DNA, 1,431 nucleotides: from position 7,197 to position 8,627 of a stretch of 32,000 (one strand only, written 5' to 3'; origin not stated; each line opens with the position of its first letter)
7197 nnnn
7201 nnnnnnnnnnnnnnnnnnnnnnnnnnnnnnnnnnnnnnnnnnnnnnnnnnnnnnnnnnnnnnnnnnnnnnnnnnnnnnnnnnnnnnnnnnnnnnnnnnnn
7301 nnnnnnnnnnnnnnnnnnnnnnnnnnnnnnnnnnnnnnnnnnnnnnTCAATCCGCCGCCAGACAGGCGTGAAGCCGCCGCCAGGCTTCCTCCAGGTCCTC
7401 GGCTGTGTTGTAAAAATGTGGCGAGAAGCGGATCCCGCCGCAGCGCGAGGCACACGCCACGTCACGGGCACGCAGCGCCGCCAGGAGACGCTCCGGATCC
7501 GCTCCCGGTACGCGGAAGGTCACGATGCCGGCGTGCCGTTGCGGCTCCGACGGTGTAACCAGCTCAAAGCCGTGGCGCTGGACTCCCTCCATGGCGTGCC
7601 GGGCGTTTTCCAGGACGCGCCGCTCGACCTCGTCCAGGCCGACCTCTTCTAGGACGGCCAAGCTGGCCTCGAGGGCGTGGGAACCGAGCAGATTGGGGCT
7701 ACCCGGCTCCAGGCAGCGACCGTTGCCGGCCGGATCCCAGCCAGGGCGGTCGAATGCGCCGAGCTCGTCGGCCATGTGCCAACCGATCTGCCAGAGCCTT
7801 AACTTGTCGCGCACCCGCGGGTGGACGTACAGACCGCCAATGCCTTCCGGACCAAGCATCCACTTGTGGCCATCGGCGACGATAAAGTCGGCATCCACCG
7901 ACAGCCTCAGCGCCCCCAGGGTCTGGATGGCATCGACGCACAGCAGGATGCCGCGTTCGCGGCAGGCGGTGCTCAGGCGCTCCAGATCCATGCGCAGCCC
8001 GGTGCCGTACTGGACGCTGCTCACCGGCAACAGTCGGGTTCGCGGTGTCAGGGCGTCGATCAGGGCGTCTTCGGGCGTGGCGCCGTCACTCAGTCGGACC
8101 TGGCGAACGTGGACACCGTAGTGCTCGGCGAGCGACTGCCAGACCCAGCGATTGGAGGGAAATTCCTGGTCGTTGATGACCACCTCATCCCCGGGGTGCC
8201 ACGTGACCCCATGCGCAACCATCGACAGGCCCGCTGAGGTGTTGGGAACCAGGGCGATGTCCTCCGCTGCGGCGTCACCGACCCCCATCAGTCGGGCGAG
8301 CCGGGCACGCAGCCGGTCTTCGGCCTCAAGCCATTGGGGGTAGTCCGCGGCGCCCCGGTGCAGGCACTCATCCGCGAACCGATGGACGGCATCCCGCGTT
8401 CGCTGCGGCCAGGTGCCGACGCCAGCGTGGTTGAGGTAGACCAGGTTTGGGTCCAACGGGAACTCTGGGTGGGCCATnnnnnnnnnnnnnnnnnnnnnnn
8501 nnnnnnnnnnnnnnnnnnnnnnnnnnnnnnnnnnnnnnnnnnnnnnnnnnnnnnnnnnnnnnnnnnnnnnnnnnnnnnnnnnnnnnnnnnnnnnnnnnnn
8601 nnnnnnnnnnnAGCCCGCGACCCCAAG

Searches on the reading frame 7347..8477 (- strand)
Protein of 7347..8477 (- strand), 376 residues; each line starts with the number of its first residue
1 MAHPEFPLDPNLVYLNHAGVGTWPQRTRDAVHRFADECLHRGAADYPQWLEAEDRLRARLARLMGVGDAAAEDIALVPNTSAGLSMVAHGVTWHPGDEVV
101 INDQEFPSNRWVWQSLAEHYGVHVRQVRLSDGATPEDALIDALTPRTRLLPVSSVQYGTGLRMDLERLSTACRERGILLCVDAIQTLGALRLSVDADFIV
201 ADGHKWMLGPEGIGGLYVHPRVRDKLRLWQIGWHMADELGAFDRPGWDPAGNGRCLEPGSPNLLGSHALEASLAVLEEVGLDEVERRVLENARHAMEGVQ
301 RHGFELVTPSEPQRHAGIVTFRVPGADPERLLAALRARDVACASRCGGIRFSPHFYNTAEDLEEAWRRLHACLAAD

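Call 7: search_protein_families(library=ncbifam, proteins=[window:7347-8477:-])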
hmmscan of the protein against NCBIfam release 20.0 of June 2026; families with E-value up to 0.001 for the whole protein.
window:7347-8477:- (376 aa): 35 families (the best 25 are shown)
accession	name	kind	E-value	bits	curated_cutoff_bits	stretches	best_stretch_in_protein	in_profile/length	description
TIGR01979.1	sufS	subfamily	4.9e-33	114.6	475.1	1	11-341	18-354/403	SufS family cysteine desulfurase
TIGR01977.1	am_tr_V_EF2568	hypoth_equivalog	1.4e-27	96.7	377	1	25-359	14-363/376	cysteine desulfurase family protein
NF041166.1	f2_encap_cargo1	exception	2.1e-26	93.2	800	1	12-343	246-581/623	family 2A encapsulin nanocompartment cargo protein cysteine desulfurase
NF051467.1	peri_mod_PvdN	equivalog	3e-26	92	650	1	5-366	46-418/425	pyoverdine-tailoring periplasmic protein PvdN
NF006791.0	PRK09295.1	equivalog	1.8e-24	86.6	661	1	12-321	24-337/406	cysteine desulfurase SufS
TIGR03392.1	FeS_syn_CsdA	equivalog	2.7e-24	86.1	493.6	1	8-335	13-342/398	cysteine desulfurase CsdA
NF008126.0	PRK10874.1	equivalog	6.3e-24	84.8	607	1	7-333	14-343/401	cysteine desulfurase CsdA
NF040779.1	Sec_lyase_SclA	exception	1.9e-23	83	525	1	14-364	2-350/378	selenocysteine lyase SclA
TIGR01976.1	am_tr_V_VC1184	hypoth_equivalog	1.5e-20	73.9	352.35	1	11-229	18-242/401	cysteine desulfurase-like protein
TIGR04343.1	egtE_PLP_lyase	equivalog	1e-15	57.4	400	1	57-335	60-323/370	ergothioneine biosynthesis PLP-dependent enzyme EgtE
TIGR01814.1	kynureninase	equivalog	9.3e-15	54.4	246.4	1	20-370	35-396/400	kynureninase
TIGR03403.1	nifS_epsilon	equivalog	1.1e-13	50.8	587.7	1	97-235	91-230/382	NifS family cysteine desulfurase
NF010611.0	PRK14012.1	equivalog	3e-12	46.2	548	1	130-223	130-227/406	IscS subfamily cysteine desulfurase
TIGR03402.1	FeS_nifS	equivalog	1.5e-11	43.7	530.75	1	97-222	87-214/379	cysteine desulfurase NifS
TIGR02006.1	IscS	equivalog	2.1e-11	43.5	643.2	1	130-223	126-223/402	IscS subfamily cysteine desulfurase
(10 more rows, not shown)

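Call 9: find_encoding_contigs(protein=window:7347-8477:-, flank=10000, max_places=6)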
Protein window:7347-8477:- (376 aa): 4 contigs read that carry it; 3 places shown.
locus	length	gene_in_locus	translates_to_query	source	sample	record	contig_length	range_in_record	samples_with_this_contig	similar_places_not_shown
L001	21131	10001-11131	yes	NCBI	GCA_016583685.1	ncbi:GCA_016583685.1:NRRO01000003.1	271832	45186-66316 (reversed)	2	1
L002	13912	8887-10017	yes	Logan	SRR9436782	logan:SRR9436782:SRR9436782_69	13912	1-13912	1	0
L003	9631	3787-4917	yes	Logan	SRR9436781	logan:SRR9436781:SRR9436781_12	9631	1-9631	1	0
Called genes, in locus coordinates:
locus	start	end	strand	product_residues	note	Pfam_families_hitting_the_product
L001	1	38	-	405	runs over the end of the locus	PF00109:ketoacyl-synt, PF02801:Ketoacyl-synt_C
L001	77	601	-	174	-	PF07977:FabA, PF22818:ApeI-like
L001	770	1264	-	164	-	PF13767:DUF4168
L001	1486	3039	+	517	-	PF00009:GTP_EFTU, PF22042:EF-G_D2, PF03144:GTP_EFTU_D2, PF16658:RF3_C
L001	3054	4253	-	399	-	PF01963:TraB_PrgY_gumN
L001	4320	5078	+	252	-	PF06167:Peptidase_M90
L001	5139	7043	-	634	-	PF16177:ACAS_N, PF00501:AMP-binding, PF13193:AMP-binding_C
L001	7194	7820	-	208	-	PF03205:MobB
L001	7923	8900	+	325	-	PF00389:2-Hacid_dh, PF02826:2-Hacid_dh_C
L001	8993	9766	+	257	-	PF00106:adh_short, PF08659:KR, PF23441:SDR (faint), PF13561:adh_short_C2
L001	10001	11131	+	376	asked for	PF00266:Aminotran_5, PF01053:Cys_Met_Meta_PP (weak), PF22580:KYNU_C (weak)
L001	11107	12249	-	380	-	PF13177:DNA_pol3_delta2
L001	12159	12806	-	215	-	PF02223:Thymidylate_kin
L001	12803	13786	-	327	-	PF02618:YceG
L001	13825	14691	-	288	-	PF01063:Aminotran_4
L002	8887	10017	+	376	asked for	PF00266:Aminotran_5, PF01053:Cys_Met_Meta_PP (weak), PF22580:KYNU_C (weak)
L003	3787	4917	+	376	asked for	PF00266:Aminotran_5, PF01053:Cys_Met_Meta_PP (weak), PF22580:KYNU_C (weak)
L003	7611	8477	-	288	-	PF01063:Aminotran_4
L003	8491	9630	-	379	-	?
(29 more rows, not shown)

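Call 10: search_protein_families(library=pfam, proteins=[window:7347-8477:-])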
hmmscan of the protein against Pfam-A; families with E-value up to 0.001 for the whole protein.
window:7347-8477:- (376 aa): 4 families
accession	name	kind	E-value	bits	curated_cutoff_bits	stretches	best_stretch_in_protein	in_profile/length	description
PF00266.25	Aminotran_5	-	1.2e-46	159.8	21.5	1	14-363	2-369/371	Aminotransferase class-V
PF01053.26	Cys_Met_Meta_PP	-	1.6e-06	27.4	27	1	80-218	73-212/381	Cys/Met metabolism PLP-dependent enzyme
PF22580.2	KYNU_C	-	3.6e-06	27.3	27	1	299-368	20-89/90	Kynureninase C-terminal domain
PF00155.27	Aminotran_1_2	-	0.00011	21.9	19.7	1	52-184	43-187/361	Aminotransferase class I and II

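Call 29: find_homologous_proteins(query=window:7347-8477:-, max_evalue=1e-60)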
Query window:7347-8477:- (376 aa): 7002 proteins with E <= 1e-60 among 8000 candidates; the best 120 are listed.
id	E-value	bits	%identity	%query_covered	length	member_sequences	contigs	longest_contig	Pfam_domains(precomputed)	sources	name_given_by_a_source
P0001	7.3e-234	794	91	100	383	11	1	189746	PF00266.26,PF01053.27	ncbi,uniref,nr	ncbi:aminotransferase class V-fold PLP-dependent enzyme [Halorhodospira sp. 9622]|uniref:aminotransf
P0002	2.8e-192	657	77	99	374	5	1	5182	PF00266.26,PF01053.27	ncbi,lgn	-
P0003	3.1e-192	657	76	99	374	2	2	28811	PF00266.26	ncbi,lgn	ncbi:MAG: aminotransferase class V-fold PLP-dependent enzyme [Halorhodospira sp.]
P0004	3.3e-187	641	75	99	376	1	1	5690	PF00266.26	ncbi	-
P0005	1.2e-181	622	72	99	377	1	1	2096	PF00155.28,PF00266.26,PF01053.27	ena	-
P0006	2.1e-180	618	73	99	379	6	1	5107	PF00155.28,PF00266.26,PF01053.27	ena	-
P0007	1.5e-177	609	72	99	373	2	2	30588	PF00266.26,PF01053.27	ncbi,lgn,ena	-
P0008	1.9e-169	582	66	99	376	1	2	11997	PF00266.26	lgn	-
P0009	1.4e-163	563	64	99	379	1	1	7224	PF00266.26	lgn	-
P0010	2.1e-162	559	67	99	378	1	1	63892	PF00266.26,PF01053.27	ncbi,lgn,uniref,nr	ncbi:aminotransferase [Halorhodospira abdelmalekii]|uniref:aminotransferase class V-fold PLP-depende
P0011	1.0e-161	557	-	-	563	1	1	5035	PF22580.3,PF00266.26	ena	-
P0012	4.2e-161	555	65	98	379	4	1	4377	PF00266.26,PF01053.27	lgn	-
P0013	3.9e-160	552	64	99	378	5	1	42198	PF00266.26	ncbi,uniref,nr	ncbi:aminotransferase class V-fold PLP-dependent enzyme [Halorhodospira halochloris]|uniref:aminotra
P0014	7.1e-158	544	66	98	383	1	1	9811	PF00266.26,PF01053.27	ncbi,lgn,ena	-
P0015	4.5e-156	538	63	99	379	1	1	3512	PF00266.26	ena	-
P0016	5.3e-148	512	62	98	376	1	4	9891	PF22580.3,PF00266.26,PF01053.27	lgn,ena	-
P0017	1.9e-147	510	63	96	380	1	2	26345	PF00266.26,PF01053.27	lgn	-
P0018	3.9e-142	492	62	99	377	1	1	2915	PF22580.3,PF00266.26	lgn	-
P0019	7.7e-140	485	61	98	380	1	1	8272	PF22580.3,PF00266.26,PF01053.27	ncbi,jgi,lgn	ncbi:MAG: aminotransferase class V-fold PLP-dependent enzyme [Ectothiorhodospiraceae bacterium]|jgi:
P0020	2.0e-139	483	60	99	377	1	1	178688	PF00266.26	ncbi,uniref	ncbi:aminotransferase class V-fold PLP-dependent enzyme [Arhodomonas sp. AD133]|uniref:aminotransfer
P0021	4.1e-139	482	62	96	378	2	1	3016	PF00266.26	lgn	-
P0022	3.0e-138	479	60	98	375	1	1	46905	PF00266.26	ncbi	-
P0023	4.6e-137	476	60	98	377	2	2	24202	PF22580.3,PF00266.26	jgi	-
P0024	1.1e-136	474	61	97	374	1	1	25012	PF00266.26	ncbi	-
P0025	3.7e-136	473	60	97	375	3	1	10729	PF00266.26,PF01053.27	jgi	jgi:selenocysteine lyase/cysteine desulfurase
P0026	1.3e-135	471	60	96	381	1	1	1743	PF00266.26,PF01053.27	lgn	-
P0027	2.9e-135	470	59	98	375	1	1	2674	PF00155.28,PF00266.26,PF01053.27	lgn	-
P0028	3.4e-135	469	59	98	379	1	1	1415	PF00266.26,PF01053.27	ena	-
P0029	3.9e-135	469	59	98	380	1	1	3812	PF00266.26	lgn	-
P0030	7.6e-135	468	60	99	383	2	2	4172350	PF22580.3,PF00266.26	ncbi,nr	ncbi:aminotransferase class V-fold PLP-dependent enzyme [Spiribacter halobius]|nr:aminotransferase c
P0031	9.6e-135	468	60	97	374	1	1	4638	PF22580.3,PF00266.26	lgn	-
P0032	1.1e-134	468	60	97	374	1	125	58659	PF22580.3,PF00266.26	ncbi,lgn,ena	-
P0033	1.7e-134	467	60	97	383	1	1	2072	PF00266.26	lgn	-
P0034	2.0e-134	467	60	97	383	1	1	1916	PF00266.26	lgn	-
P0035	2.0e-134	467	61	96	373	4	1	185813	PF22580.3,PF00266.26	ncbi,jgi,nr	ncbi:MAG: aminotransferase class V-fold PLP-dependent enzyme [Xanthomonadaceae bacterium]|nr:aminotr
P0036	2.1e-134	467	58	97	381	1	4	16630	PF22580.3,PF00266.26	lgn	-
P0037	2.2e-134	467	60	97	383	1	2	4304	PF00266.26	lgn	-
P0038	6.7e-134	465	59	99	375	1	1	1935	PF00266.26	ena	-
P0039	1.1e-133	464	60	96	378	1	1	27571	PF22580.3,PF00266.26,PF01053.27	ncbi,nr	ncbi:aminotransferase class V-fold PLP-dependent enzyme [Ectothiorhodospiraceae bacterium WFHF3C12]|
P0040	1.8e-133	464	60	94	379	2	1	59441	PF00266.26,PF01053.27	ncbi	ncbi:MAG: aminotransferase class V-fold PLP-dependent enzyme [Aquisalimonadaceae bacterium]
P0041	1.9e-133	464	59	97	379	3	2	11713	PF00266.26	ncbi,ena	-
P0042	2.8e-133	463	60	97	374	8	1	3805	PF00155.28,PF00266.26,PF01053.27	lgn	-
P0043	4.3e-133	462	59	97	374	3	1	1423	PF22580.3,PF00266.26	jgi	jgi:cysteine desulfurase/selenocysteine lyase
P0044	4.5e-133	462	59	98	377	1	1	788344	PF00266.26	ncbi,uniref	ncbi:aminotransferase class V-fold PLP-dependent enzyme [Arhodomonas sp. SL1]|uniref:aminotransferas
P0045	7.1e-133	462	58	97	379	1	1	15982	PF00266.26,PF01041.24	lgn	-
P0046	1.0e-132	461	59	98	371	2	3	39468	PF00266.26,PF01053.27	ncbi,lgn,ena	-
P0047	1.2e-132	461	57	96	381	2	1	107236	PF00266.26,PF01053.27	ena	-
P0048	1.5e-132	461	58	96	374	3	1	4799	PF22580.3,PF00266.26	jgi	-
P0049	1.5e-132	461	60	97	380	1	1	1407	PF22580.3,PF00266.26,PF01053.27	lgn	-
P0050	1.6e-132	461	59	97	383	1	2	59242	PF00266.26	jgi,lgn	-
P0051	1.9e-132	460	58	97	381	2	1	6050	PF22580.3,PF00266.26,PF01053.27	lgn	-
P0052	3.4e-132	460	59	97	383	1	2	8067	PF00155.28,PF00266.26,PF01053.27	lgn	-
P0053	4.4e-132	459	58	98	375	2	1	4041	PF00266.26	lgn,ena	-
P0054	9.3e-132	458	59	94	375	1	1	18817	PF22580.3,PF00266.26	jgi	-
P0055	2.8e-131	457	59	98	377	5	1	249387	PF00266.26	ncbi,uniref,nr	ncbi:aminotransferase class V-fold PLP-dependent enzyme [Arhodomonas aquaeolei]|uniref:aminotransfer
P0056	2.8e-131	457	59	97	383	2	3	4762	PF00266.26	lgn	-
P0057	5.2e-131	456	58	99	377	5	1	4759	PF00266.26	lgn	-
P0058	5.9e-131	455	58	96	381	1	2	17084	PF00266.26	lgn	-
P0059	7.4e-131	455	57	98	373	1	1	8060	PF22580.3,PF00266.26,PF01041.24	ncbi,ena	-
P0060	9.6e-131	455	58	96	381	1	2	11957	PF00266.26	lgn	-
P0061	1.1e-130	455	59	95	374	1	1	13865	PF22580.3,PF00266.26,PF01053.27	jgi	jgi:selenocysteine lyase/cysteine desulfurase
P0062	1.1e-130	455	58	97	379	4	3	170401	PF00266.26,PF01041.24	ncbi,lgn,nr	ncbi:MAG: aminotransferase class V-fold PLP-dependent enzyme [Ectothiorhodospiraceae bacterium]|nr:a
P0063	2.1e-130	454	60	97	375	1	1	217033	PF00266.26,PF01053.27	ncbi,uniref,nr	ncbi:aminotransferase class V-fold PLP-dependent enzyme [Methylonatrum kenyense]|uniref:aminotransfe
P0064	2.4e-130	453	58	97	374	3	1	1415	PF22580.3,PF00266.26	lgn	-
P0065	6.0e-130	452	59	96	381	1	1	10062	PF22580.3,PF00266.26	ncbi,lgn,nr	ncbi:MAG: aminotransferase class V-fold PLP-dependent enzyme [Nitrococcus sp.]|nr:aminotransferase c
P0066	1.0e-129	451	58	97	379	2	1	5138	PF00266.26,PF01041.24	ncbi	-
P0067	1.0e-129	451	57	97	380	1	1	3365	PF22580.3,PF00266.26,PF01053.27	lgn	-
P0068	1.7e-129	451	58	96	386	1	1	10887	PF00266.26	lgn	-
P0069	2.0e-129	450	57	96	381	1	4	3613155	PF22580.3,PF00266.26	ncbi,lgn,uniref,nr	ncbi:aminotransferase class V-fold PLP-dependent enzyme [Nitrococcus mobilis]|uniref:Aminotransferas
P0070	1.2e-128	448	57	97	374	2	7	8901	PF22580.3,PF00266.26,PF01053.27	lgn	-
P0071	2.2e-128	447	58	97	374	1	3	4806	PF22580.3,PF00266.26,PF01053.27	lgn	-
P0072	2.3e-128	447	56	96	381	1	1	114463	PF00266.26,PF01053.27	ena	-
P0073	2.3e-128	447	56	99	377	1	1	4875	PF22580.3,PF00266.26,PF01053.27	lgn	-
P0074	2.4e-128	447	59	97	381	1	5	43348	PF00266.26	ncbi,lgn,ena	-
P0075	2.6e-128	447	59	98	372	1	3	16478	PF00266.26,PF01053.27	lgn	-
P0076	2.9e-128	447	56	96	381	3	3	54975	PF22580.3,PF00266.26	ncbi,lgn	-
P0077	4.6e-128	446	59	95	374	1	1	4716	PF22580.3,PF00266.26,PF01053.27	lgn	-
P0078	6.1e-128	446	56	97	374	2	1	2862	PF22580.3,PF00266.26,PF01053.27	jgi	jgi:selenocysteine lyase/cysteine desulfurase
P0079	6.3e-128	445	58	96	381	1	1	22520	PF00266.26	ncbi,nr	ncbi:MAG: aminotransferase class V-fold PLP-dependent enzyme [Nitrococcus sp.]|nr:aminotransferase c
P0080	6.5e-128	445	57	99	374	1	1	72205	PF00266.26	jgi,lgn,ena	-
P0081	8.4e-128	445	57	97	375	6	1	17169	PF00266.26,PF01053.27,PF01041.24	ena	-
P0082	9.4e-128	445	58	96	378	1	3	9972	PF00266.26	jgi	jgi:selenocysteine lyase/cysteine desulfurase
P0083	1.2e-127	445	59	96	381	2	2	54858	PF22580.3,PF00266.26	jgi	-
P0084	2.6e-127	443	57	96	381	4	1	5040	PF00266.26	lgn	-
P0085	4.1e-127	443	56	100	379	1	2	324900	PF22580.3,PF00266.26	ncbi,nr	ncbi:MAG: aminotransferase class V-fold PLP-dependent enzyme [Ectothiorhodospiraceae bacterium]|nr:a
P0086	8.8e-127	442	56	96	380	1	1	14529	PF22580.3,PF00266.26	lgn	-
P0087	9.7e-127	442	57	99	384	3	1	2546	PF00266.26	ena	-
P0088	1.1e-126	441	56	99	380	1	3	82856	PF22580.3,PF00266.26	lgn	-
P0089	1.1e-126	441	57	100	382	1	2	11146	PF00266.26,PF01053.27,PF01041.24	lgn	-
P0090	1.1e-126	441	56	97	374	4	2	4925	PF22580.3,PF00266.26,PF01053.27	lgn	-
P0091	2.2e-126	440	57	97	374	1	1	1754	PF00266.26,PF01053.27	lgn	-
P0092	3.3e-126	440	58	99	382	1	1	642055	PF00266.26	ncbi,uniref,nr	ncbi:aminotransferase class V-fold PLP-dependent enzyme [Aquisalimonas lutea]|uniref:aminotransferas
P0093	3.5e-126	440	57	95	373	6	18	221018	PF00266.26,PF01053.27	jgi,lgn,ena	-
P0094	4.4e-126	439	55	99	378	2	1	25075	PF00266.26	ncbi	-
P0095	6.5e-126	439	56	98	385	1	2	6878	PF00266.26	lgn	-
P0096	1.8e-125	437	57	98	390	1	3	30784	PF22580.3,PF00266.26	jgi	jgi:cysteine desulfurase / selenocysteine lyase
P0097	2.7e-125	437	55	97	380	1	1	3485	PF00266.26,PF01053.27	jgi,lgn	-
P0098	3.4e-125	436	56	97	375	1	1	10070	PF22580.3,PF00266.26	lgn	-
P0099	3.5e-125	436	59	96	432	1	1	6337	PF22580.3,PF00266.26,PF01053.27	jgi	jgi:cysteine desulfurase / selenocysteine lyase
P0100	4.4e-125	436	58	98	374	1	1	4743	PF00266.26,PF01053.27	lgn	-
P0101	4.5e-125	436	59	94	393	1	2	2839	PF22580.3,PF00266.26,PF01053.27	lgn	-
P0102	4.8e-125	436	55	97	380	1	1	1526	PF00266.26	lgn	-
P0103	6.2e-125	436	57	97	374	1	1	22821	PF00266.26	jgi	jgi:cysteine desulfurase/selenocysteine lyase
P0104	6.5e-125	436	55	97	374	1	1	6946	PF22580.3,PF00266.26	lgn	-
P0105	8.8e-125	435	54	98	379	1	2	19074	PF00266.26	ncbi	-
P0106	3.6e-124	433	56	97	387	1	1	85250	PF22580.3,PF00266.26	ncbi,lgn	-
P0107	5.0e-124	433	56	98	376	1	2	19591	PF00266.26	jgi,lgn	-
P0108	5.4e-124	433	54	96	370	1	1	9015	PF22580.3,PF00266.26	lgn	-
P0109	5.9e-124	432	57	97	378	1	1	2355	PF22580.3,PF00266.26,PF01053.27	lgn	-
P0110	6.1e-124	432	57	98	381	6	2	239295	PF00266.26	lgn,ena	-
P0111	6.5e-124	432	57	96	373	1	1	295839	PF00266.26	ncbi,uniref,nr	ncbi:aminotransferase class V-fold PLP-dependent enzyme [Alkalilimnicola sp. S0819]|uniref:aminotran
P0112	8.0e-124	432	54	98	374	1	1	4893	PF22580.3,PF00266.26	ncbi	-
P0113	1.1e-123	432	56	97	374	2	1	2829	PF22580.3,PF00266.26,PF01053.27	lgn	-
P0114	1.1e-123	432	56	94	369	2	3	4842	PF22580.3,PF00266.26,PF01053.27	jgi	jgi:cysteine desulfurase / selenocysteine lyase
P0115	1.2e-123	431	57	97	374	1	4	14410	PF00266.26,PF01053.27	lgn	-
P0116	1.4e-123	431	54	99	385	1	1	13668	PF00266.26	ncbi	-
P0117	1.8e-123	431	57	96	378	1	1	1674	PF22580.3,PF00266.26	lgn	-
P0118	2.6e-123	430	55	98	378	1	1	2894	PF00266.26,PF01053.27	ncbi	-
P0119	2.8e-123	430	54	97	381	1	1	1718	PF00266.26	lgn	-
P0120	2.9e-123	430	55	96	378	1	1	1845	PF00266.26,PF01053.27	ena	-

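Call 31: find_encoding_contigs(protein=P0001, flank=10000, max_places=4)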
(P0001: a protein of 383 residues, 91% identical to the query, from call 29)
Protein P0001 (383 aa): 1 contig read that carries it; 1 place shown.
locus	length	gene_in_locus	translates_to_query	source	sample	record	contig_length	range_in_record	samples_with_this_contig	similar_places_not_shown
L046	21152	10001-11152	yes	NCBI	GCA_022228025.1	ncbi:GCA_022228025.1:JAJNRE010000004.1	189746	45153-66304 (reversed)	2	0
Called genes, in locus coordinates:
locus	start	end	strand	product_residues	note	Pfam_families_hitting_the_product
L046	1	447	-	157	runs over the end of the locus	PF13767:DUF4168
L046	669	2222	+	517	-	PF00009:GTP_EFTU, PF22042:EF-G_D2, PF03144:GTP_EFTU_D2, PF16658:RF3_C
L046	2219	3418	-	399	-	PF01963:TraB_PrgY_gumN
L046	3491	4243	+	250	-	PF06167:Peptidase_M90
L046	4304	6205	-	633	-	PF16177:ACAS_N, PF00501:AMP-binding, PF13193:AMP-binding_C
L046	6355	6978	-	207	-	PF03205:MobB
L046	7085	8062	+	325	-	PF00389:2-Hacid_dh, PF02826:2-Hacid_dh_C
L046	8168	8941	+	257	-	PF00106:adh_short, PF08659:KR, PF23441:SDR (faint), PF13561:adh_short_C2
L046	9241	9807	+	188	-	PF01292:Ni_hydr_CYTB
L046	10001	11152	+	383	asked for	PF00266:Aminotran_5, PF01053:Cys_Met_Meta_PP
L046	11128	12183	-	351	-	PF13177:DNA_pol3_delta2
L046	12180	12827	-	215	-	PF02223:Thymidylate_kin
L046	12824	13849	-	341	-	PF02618:YceG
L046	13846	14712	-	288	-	PF01063:Aminotran_4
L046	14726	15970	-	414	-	PF00109:ketoacyl-synt, PF02801:Ketoacyl-synt_C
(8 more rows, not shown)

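Call 32: find_encoding_contigs(protein=P0003, flank=10000, max_places=3)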
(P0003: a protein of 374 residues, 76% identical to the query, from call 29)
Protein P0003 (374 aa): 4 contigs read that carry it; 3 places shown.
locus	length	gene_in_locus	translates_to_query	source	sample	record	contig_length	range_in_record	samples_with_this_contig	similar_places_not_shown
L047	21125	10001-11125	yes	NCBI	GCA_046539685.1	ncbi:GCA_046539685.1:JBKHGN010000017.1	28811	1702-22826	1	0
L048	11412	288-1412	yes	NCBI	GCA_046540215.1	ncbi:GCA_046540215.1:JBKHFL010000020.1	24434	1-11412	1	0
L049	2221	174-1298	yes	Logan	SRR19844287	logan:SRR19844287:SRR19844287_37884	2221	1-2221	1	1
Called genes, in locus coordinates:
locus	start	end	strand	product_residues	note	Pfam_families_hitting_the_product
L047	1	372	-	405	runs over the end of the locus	PF00109:ketoacyl-synt, PF02801:Ketoacyl-synt_C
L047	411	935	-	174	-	PF07977:FabA, PF22818:ApeI-like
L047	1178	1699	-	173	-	PF13767:DUF4168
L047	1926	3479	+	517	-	PF00009:GTP_EFTU, PF22042:EF-G_D2, PF03144:GTP_EFTU_D2, PF16658:RF3_C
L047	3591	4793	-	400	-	PF01963:TraB_PrgY_gumN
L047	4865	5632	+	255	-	PF06167:Peptidase_M90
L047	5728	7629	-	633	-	PF16177:ACAS_N, PF00501:AMP-binding, PF13193:AMP-binding_C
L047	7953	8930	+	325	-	PF00389:2-Hacid_dh, PF02826:2-Hacid_dh_C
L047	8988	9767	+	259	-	PF00106:adh_short, PF08659:KR, PF23441:SDR (weak), PF13561:adh_short_C2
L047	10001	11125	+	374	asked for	PF00266:Aminotran_5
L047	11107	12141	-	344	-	PF13177:DNA_pol3_delta2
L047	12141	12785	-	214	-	PF02223:Thymidylate_kin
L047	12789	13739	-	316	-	PF02618:YceG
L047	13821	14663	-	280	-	PF01063:Aminotran_4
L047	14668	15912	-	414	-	PF00109:ketoacyl-synt, PF02801:Ketoacyl-synt_C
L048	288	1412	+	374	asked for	PF00266:Aminotran_5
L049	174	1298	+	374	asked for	PF00266:Aminotran_5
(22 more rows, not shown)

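Call 33: find_encoding_contigs(protein=P0010, flank=10000, max_places=3)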
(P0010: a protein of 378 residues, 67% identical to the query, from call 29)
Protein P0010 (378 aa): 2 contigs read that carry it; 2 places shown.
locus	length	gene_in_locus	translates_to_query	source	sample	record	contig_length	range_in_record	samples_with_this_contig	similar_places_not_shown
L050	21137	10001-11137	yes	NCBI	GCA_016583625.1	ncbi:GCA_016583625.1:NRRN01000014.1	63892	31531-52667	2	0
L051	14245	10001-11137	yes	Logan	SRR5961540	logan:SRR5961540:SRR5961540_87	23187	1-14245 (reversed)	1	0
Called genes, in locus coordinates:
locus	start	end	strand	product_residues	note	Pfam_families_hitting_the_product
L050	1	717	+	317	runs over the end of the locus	PF00698:Acyl_transf_1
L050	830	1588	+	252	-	PF00106:adh_short, PF08659:KR, PF13561:adh_short_C2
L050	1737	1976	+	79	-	PF00550:PP-binding, PF14573:PP-binding_2 (weak)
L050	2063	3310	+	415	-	PF00109:ketoacyl-synt, PF02801:Ketoacyl-synt_C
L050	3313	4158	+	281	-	PF01063:Aminotran_4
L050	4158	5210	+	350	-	PF02618:YceG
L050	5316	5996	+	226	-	PF13191:AAA_16 (weak), PF02223:Thymidylate_kin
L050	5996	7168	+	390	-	PF13177:DNA_pol3_delta2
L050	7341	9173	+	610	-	PF07715:Plug, PF00593:TonB_dep_Rec_b-barrel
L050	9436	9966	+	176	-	-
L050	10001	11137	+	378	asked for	PF00266:Aminotran_5, PF01053:Cys_Met_Meta_PP (weak)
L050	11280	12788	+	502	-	PF07556:DUF1538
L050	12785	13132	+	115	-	PF00543:P-II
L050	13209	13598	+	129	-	PF00571:CBS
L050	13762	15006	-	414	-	PF12323:HTH_OrfB_IS605, PF01385:OrfB_IS605, PF07282:Cas12f1-like_TNB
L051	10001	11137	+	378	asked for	PF00266:Aminotran_5, PF01053:Cys_Met_Meta_PP (weak)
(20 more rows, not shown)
